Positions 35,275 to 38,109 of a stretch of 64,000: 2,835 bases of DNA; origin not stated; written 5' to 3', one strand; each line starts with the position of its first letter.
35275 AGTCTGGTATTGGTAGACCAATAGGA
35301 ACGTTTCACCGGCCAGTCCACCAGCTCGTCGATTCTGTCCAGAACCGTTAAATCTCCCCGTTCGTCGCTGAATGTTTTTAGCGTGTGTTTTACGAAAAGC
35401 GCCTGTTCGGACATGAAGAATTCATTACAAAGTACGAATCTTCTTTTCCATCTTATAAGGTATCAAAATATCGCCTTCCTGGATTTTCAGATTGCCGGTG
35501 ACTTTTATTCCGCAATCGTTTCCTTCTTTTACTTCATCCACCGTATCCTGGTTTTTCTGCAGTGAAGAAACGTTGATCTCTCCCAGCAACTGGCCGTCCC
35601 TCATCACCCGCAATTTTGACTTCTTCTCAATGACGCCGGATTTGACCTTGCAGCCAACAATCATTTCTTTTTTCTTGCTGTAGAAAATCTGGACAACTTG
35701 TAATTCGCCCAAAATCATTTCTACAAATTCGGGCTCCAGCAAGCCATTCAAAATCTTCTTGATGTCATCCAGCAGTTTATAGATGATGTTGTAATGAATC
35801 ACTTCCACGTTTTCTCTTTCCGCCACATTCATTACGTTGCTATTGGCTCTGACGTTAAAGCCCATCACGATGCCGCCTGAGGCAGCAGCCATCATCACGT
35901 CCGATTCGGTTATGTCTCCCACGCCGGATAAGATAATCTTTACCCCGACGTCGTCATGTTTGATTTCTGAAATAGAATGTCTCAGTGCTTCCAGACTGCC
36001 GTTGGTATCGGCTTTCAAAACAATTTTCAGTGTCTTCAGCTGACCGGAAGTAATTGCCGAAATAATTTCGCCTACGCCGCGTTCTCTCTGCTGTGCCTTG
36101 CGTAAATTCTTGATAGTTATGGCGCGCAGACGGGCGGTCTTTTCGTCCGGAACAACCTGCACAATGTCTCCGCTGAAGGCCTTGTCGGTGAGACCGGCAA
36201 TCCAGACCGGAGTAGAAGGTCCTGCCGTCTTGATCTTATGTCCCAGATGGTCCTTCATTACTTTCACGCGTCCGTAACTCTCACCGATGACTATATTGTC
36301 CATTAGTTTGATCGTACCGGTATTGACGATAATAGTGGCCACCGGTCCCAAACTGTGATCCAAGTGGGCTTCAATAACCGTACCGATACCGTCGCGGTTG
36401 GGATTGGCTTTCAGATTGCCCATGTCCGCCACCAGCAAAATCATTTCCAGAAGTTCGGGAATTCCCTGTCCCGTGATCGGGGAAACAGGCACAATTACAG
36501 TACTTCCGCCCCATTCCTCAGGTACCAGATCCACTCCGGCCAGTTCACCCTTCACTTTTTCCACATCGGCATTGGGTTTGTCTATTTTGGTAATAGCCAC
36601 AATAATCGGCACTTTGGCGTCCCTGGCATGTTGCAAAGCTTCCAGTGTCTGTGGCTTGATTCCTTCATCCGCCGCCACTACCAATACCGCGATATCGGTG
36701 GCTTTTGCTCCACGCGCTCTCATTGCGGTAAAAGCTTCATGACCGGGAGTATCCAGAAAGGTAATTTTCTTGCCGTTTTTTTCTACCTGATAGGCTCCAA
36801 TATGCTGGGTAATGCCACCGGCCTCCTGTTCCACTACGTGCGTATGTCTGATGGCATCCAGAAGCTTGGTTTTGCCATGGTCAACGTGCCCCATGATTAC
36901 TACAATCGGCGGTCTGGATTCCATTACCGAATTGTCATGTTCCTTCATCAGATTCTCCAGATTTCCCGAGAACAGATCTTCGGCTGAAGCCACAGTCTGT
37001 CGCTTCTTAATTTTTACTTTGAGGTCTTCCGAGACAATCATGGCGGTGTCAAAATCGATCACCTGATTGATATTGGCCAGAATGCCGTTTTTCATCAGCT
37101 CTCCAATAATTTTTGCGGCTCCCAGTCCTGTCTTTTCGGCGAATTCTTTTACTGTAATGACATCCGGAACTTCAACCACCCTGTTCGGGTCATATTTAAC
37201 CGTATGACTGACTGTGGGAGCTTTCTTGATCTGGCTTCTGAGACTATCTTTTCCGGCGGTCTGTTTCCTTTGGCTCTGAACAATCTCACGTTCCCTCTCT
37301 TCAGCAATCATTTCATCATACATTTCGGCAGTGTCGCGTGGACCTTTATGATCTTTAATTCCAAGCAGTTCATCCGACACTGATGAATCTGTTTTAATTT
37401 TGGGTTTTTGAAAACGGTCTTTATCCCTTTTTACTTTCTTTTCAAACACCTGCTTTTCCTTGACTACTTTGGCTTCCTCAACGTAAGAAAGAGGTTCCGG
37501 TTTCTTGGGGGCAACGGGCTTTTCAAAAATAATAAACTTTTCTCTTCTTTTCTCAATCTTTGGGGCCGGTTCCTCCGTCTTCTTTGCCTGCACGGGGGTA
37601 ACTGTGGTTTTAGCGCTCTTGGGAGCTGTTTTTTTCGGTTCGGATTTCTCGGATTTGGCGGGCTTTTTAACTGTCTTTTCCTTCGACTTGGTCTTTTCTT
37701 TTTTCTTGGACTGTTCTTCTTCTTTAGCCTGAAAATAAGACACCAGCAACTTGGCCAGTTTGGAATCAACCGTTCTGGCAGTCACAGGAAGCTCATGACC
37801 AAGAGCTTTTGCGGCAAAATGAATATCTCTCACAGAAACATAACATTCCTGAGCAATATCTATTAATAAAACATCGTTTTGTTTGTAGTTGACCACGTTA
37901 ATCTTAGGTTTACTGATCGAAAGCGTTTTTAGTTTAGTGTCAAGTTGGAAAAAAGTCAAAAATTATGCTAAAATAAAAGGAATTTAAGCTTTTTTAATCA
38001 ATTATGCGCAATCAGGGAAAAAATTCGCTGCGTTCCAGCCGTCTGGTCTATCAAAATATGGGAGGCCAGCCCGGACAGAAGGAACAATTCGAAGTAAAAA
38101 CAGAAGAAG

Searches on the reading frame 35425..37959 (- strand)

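Call 7: search_protein_families(library=pfam, proteins=[window:35425-37959:-], max_evalue=0.001)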
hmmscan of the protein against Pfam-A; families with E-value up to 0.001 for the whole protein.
window:35425-37959:- (844 aa): 10 families
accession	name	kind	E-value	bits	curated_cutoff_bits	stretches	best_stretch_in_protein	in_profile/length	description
PF11987.13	IF-2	-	2.6e-37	127.7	27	1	621-734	4-117/117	Translation-initiation factor 2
PF00009.33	GTP_EFTU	-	6e-36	124.2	26.5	1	352-508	5-183/188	Elongation factor Tu GTP binding domain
PF22042.2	EF-G_D2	-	5.7e-18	65.3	27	1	526-602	4-83/84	Elongation factor G domain 2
PF01926.29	MMR_HSR1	-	5.7e-12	46.2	21.9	1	353-458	2-113/113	50S ribosome-binding GTPase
PF04760.21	IF2_N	-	4.4e-11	42.8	25.3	1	266-315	2-52/53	Translation initiation factor IF-2, N-terminal region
PF14578.12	GTP_EFTU_D4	-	3.7e-08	33.6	23.8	1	758-832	11-85/86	Elongation factor Tu domain 4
PF03144.31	GTP_EFTU_D2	-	5.3e-05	24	30.3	1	767-832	3-72/73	Elongation factor Tu domain 2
PF08477.19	Roc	-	6.1e-05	23.7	27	1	353-460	2-119/119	Ras of Complex, Roc, domain of DAPkinase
PF00071.28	Ras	-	0.00019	21.5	21.6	1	353-466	2-122/162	Ras family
PF00025.27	Arf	-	0.00049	20.1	22.3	1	353-507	17-170/174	ADP-ribosylation factor family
